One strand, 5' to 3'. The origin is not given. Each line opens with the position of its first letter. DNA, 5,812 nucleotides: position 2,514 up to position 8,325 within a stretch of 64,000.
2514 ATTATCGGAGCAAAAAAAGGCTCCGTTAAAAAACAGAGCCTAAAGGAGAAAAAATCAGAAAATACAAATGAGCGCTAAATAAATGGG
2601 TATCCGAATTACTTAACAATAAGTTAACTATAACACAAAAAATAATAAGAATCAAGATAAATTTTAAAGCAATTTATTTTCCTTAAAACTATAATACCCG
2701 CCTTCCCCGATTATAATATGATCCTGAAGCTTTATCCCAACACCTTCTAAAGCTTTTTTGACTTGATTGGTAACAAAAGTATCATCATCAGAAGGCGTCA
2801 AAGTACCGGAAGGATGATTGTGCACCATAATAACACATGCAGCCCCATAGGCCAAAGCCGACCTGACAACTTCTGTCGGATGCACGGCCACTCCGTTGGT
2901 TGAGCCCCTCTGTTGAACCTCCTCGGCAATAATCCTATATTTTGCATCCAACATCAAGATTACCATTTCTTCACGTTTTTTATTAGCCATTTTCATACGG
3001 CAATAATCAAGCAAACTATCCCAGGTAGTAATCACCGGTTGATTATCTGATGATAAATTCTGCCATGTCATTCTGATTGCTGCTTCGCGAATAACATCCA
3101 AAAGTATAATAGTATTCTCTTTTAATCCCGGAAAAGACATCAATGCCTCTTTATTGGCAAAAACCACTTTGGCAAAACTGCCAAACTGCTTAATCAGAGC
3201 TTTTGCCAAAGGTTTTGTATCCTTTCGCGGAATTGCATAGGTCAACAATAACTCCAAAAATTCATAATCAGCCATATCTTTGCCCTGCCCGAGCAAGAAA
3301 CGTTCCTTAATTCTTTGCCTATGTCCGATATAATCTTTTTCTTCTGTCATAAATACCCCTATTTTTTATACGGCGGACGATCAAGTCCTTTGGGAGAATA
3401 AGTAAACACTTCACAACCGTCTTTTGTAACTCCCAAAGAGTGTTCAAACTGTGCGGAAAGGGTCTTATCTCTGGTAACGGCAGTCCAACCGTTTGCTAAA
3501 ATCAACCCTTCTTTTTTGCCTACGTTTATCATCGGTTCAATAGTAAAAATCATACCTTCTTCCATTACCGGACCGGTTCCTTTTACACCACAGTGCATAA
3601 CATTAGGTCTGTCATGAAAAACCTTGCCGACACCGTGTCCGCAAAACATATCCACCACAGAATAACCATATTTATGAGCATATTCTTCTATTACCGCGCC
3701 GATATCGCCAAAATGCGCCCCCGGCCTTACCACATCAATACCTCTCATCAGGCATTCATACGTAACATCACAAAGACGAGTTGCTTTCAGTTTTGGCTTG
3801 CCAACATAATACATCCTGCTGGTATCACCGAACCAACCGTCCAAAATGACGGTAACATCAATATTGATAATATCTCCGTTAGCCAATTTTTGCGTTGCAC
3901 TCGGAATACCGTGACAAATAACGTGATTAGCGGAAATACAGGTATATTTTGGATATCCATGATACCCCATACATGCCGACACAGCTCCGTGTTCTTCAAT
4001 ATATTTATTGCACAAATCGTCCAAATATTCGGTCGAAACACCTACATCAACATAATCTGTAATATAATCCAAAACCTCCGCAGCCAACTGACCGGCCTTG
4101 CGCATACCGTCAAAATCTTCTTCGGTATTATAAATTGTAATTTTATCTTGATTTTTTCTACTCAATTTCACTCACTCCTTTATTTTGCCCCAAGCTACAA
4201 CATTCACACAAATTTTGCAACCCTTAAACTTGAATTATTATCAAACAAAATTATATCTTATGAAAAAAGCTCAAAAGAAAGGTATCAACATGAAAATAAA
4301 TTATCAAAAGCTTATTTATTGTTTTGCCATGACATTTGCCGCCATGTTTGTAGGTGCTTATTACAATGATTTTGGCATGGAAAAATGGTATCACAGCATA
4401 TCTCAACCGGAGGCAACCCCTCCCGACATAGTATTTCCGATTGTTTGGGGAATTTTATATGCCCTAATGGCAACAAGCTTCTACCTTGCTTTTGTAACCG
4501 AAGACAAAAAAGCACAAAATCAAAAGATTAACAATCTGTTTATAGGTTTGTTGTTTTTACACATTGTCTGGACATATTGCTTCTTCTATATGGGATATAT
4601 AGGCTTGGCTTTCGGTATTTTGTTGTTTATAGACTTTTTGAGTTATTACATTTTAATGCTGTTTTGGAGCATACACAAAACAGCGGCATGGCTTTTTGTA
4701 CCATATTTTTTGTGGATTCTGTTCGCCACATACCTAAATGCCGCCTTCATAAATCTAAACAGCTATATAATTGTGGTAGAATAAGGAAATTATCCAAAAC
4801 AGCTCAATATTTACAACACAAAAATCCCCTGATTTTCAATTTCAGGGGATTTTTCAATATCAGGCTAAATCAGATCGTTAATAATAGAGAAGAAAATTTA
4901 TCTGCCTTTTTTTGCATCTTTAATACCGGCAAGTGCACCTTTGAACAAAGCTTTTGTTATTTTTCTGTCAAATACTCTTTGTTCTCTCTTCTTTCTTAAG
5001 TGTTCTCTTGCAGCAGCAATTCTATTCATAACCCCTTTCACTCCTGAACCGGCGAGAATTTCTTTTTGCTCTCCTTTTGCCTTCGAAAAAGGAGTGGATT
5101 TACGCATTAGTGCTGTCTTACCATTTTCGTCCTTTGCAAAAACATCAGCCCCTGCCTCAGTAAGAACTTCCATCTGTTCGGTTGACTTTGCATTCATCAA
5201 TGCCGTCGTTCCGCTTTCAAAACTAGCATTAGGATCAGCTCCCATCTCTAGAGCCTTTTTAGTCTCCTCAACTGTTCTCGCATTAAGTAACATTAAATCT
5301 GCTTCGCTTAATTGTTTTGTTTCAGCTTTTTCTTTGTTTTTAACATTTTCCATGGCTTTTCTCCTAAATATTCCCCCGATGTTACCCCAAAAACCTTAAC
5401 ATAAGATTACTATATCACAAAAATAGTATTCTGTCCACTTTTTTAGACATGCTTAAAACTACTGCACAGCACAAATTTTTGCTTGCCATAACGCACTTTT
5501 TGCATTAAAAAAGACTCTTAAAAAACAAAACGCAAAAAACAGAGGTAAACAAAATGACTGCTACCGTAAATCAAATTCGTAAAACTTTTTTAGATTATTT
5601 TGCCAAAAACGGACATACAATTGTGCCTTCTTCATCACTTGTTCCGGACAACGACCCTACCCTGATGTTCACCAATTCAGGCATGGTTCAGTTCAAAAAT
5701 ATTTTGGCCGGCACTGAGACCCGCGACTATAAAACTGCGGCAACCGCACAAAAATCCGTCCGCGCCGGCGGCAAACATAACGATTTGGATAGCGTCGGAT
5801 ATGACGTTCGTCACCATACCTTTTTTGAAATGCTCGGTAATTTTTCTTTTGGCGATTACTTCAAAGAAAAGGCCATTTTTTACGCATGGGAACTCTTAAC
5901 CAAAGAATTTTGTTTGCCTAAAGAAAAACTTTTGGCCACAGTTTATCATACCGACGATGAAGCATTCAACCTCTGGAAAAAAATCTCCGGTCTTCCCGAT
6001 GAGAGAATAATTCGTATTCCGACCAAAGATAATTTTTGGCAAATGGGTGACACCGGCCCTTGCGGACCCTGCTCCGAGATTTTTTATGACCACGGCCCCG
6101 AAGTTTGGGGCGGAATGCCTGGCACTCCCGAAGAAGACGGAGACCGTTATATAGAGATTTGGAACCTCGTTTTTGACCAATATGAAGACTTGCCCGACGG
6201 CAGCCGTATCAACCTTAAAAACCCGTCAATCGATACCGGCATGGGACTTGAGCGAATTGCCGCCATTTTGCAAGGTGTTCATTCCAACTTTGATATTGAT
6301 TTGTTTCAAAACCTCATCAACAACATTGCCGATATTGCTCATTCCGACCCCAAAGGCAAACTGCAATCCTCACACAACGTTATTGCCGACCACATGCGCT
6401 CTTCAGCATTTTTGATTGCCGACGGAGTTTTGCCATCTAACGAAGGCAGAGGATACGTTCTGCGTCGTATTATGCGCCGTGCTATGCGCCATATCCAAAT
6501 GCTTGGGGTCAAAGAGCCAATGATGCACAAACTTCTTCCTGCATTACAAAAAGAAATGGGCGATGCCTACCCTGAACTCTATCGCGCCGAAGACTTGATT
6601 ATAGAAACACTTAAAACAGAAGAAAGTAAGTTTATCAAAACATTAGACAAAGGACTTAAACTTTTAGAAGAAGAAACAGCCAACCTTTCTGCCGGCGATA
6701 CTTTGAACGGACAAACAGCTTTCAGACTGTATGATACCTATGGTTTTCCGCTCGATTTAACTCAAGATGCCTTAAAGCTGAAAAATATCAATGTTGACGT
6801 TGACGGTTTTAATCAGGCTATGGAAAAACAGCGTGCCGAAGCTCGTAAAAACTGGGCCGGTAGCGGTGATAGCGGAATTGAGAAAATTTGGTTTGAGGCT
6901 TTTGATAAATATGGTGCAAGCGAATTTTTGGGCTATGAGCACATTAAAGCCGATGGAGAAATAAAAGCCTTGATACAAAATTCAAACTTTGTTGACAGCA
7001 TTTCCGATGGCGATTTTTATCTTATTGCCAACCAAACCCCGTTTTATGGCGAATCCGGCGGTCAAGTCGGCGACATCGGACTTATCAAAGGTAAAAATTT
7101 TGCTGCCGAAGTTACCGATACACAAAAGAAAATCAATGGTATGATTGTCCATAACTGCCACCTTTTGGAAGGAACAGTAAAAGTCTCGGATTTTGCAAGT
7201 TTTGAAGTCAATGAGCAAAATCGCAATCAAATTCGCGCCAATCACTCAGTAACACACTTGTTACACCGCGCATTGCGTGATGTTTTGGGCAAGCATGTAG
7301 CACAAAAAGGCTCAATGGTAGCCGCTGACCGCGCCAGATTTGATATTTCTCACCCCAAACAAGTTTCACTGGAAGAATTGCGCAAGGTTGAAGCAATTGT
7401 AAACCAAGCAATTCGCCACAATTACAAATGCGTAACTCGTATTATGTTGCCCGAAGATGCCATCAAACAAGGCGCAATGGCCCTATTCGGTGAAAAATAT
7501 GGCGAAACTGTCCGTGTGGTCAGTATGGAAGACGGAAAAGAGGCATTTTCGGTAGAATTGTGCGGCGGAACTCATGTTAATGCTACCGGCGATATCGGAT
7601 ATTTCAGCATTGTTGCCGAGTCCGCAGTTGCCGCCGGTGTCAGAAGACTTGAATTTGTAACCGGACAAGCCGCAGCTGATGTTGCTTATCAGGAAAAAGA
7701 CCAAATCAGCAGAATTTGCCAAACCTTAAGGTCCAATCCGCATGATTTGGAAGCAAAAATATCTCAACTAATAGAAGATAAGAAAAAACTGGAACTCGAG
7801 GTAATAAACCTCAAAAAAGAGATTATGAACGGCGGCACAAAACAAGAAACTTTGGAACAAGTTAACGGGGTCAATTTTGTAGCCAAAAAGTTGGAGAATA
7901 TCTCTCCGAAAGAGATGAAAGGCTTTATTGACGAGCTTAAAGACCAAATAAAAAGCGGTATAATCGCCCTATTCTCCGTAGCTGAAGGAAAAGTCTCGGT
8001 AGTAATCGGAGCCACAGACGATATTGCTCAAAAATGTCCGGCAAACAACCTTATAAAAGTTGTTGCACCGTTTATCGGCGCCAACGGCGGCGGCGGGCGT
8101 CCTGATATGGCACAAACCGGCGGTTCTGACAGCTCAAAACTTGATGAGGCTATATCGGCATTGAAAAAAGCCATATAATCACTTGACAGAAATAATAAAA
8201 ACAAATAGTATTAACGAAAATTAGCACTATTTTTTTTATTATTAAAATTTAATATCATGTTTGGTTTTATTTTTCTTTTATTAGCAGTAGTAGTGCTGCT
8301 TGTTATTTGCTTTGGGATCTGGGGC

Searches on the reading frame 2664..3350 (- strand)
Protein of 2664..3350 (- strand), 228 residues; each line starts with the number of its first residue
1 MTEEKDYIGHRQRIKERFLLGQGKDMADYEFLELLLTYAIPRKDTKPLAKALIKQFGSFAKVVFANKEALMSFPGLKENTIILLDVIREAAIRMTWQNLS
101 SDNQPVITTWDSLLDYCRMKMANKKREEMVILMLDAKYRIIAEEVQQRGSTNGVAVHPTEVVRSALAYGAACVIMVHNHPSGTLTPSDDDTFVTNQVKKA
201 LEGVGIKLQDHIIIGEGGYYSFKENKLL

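Call 18: search_protein_families(library=pfam, proteins=[window:2664-3350:-], max_evalue=0.001)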
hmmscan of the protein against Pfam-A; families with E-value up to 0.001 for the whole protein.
window:2664-3350:- (228 aa): 1 family
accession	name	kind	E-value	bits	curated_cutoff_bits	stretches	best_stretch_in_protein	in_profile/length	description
PF04002.20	RadC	-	3.3e-41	140.5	22.1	1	107-226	1-120/121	RadC-like JAB domain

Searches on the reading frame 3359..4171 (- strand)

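Call 18: search_protein_families(library=pfam, proteins=[window:3359-4171:-], max_evalue=0.001)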
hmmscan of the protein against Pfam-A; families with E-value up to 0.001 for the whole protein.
window:3359-4171:- (270 aa): 1 family
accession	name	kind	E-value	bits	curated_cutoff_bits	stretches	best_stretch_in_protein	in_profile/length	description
PF00557.29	Peptidase_M24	-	7.5e-50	170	23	1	22-250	2-208/208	Metallopeptidase family M24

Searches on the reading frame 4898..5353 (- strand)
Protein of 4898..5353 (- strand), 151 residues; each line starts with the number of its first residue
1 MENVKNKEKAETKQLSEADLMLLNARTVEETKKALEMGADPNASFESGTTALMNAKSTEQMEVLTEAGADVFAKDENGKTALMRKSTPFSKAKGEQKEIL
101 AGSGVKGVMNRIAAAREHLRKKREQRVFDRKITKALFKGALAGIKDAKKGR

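Call 18: search_protein_families(library=pfam, proteins=[window:4898-5353:-], max_evalue=0.001)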
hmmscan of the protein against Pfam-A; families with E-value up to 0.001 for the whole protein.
window:4898-5353:- (151 aa): 1 family
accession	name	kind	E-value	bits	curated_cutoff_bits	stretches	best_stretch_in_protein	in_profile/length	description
PF13637.12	Ank_4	-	3.2e-05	24.6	22.7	0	30-64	12-46/50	Ankyrin repeats (many copies)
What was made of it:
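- Checked: An ankyrin ORF is present at 4898-5353 (-), Ank_4 E=3e-5 (call 18).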

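Call 52: search_protein_families(library=padloc, proteins=[window:4898-5353:-], max_evalue=0.01)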
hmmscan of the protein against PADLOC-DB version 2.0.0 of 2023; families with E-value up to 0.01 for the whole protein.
window:4898-5353:- (151 aa): 1 family
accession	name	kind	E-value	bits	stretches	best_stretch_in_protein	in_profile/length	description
PDLC04783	PDC-M72A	-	6.6e-06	23.6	1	23-85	271-336/392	-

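Call 53: search_protein_families(library=phrogs, proteins=[window:4898-5353:-], max_evalue=0.01)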
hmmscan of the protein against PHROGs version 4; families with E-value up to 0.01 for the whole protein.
window:4898-5353:- (151 aa): 2 families
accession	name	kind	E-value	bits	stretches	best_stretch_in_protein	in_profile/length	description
phrog_9262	-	unknown function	5.4e-05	23.8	1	17-82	39-112/253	-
phrog_9049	-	unknown function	0.0019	15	1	32-82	3558-3611/4700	-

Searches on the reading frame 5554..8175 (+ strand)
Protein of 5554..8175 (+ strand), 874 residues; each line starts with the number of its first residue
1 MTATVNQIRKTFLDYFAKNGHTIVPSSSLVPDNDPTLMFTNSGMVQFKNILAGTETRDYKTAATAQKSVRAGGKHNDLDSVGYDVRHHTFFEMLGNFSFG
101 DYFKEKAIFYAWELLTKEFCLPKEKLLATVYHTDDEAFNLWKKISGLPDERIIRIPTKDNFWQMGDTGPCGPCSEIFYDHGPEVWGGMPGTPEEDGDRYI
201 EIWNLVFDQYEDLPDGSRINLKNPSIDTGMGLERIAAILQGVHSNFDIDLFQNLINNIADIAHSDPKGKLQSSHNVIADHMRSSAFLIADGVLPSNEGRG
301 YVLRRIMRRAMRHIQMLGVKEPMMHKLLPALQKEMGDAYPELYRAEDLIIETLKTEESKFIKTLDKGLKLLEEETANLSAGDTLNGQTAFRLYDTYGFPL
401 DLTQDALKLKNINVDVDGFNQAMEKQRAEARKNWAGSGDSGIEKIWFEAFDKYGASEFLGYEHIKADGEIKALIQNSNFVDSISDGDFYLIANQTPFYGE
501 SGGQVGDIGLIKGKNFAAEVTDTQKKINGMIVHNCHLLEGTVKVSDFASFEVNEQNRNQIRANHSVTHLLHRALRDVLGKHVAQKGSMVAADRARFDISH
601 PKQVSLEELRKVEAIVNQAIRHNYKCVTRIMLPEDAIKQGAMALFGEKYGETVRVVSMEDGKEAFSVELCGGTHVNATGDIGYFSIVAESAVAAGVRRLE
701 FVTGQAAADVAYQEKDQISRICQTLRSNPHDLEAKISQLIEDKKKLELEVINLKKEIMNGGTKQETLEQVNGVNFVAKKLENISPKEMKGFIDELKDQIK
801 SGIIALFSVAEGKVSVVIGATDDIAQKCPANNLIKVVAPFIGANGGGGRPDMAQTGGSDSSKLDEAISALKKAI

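Call 24: find_related_loci(query=window:5554-8175:+, collection=genome_contigs, flank=6000)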
Query window:5554-8175:+ (874 aa) in genome_contigs; peptide patterns used: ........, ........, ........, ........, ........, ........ (x = any residue, [..] = any of these).
599 stretches matched a pattern (row limit reached: there are more); 586 encode a relative of the query (tblastn E <= 1e-3); the best 80 are kept; 80 distinct loci.
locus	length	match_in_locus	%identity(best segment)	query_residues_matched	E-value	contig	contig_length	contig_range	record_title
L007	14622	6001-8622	97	1-874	0e+0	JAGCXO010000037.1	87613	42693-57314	MAG: Alphaproteobacteria bacterium isolate RGIG10214 Yak_Rumen-5__c1730711, whole genome shotgun sequence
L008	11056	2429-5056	78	1-874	0e+0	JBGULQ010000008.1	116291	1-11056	MAG: Alphaproteobacteria bacterium isolate ruminal_MAG_253 ruminal_MAG_253_contig_0008, whole genome shotgun sequence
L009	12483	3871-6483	79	6-874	0e+0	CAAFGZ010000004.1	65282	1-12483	MAG TPA_asm: Alphaproteobacteria bacterium, isolate HGM16772, WGS project CAAFGZ010000000 data, contig: SRS146812_107_k9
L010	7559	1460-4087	77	1-874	0e+0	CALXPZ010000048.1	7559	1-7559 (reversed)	MAG: uncultured Alphaproteobacteria bacterium isolate E20__bin236 genome assembly, contig: E20__k127_9046759, whole geno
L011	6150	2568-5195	76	1-874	0e+0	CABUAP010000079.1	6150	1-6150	MAG TPA_asm: uncultured Azospirillum sp. isolate MGYG-HGUT-03845 genome assembly, contig: GUT_GENOME245766_79, whole gen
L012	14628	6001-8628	70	1-874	0e+0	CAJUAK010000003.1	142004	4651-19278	MAG TPA_asm: uncultured Alphaproteobacteria bacterium isolate MGBC118957 genome assembly, contig: MGBC118957.3, whole ge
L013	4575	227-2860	69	1-874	0e+0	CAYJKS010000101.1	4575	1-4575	MAG TPA_asm: uncultured Azospirillaceae bacterium isolate ERP123703_co5_20 genome assembly, contig: NODE_13051_length_45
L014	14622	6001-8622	70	1-874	0e+0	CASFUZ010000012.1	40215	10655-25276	uncultured proteobacterium isolate O15_L1_384384_idba_bin.74 genome assembly, contig: O15_L1_384384_idba_bin.74.fa_scaff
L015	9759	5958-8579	70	1-874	0e+0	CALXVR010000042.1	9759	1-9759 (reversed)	MAG: uncultured Alphaproteobacteria bacterium isolate BRZ_SB__bin123 genome assembly, contig: BRZ_SB__NODE_11926_length_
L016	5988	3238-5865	69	1-874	0e+0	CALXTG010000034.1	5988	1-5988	MAG: uncultured Alphaproteobacteria bacterium isolate E01__bin302 genome assembly, contig: E01__k127_2146269, whole geno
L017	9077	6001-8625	68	1-874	0e+0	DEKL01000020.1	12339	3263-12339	MAG TPA_asm: Alphaproteobacteria bacterium UBA2723 UBA2723_contig_4083, whole genome shotgun sequence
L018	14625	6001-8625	68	1-874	0e+0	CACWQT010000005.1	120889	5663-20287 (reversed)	MAG: uncultured Rhodospirillales bacterium isolate RUG10829 genome assembly, contig: RUG10829_asm_5, whole genome shotgu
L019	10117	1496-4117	69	3-874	0e+0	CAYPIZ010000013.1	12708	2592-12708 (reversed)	MAG TPA_asm: uncultured Acetobacter sp. isolate SRP222552_co1_322 genome assembly, contig: NODE_4087_length_12708_cov_11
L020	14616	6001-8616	69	4-874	0e+0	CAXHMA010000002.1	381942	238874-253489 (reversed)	MAG: uncultured Alphaproteobacteria bacterium isolate ena-SAMPLE-TAB-22-03-2024-10:43:23:852-115549 genome assembly, con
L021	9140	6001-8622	69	1-874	0e+0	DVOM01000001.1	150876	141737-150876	MAG TPA_asm: Candidatus Scatocola faecigallinarum isolate 2846 CHK22__C5785_L150876_ERR2241687, whole genome shotgun seq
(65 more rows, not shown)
